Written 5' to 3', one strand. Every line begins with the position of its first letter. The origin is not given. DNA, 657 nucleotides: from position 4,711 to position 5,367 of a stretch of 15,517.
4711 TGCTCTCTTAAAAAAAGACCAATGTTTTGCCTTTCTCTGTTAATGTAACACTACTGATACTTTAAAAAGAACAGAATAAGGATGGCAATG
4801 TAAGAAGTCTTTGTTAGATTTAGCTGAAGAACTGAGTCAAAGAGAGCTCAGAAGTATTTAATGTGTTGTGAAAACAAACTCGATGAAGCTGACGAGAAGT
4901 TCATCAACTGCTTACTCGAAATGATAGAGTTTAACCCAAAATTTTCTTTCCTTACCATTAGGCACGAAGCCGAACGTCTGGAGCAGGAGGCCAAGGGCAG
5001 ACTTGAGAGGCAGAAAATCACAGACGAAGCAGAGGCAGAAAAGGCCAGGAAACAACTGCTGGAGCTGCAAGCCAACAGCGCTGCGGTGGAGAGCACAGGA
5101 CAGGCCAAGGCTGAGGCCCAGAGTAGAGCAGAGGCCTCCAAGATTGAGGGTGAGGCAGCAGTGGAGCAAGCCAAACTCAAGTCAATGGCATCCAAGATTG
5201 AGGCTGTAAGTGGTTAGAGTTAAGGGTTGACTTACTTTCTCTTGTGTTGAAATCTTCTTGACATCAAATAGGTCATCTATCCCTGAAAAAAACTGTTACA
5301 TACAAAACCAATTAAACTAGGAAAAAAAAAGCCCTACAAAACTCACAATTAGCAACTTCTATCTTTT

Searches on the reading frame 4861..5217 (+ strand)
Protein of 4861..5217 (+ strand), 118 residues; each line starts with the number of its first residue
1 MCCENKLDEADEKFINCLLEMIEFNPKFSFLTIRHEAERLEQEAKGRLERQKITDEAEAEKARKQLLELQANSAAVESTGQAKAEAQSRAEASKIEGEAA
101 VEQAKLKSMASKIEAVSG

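Call 38: find_encoding_contigs(protein=window:4861-5217:+, flank=10000, max_places=3)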
Protein window:4861-5217:+ (118 aa): no gene with exactly this product is on record in the collection.
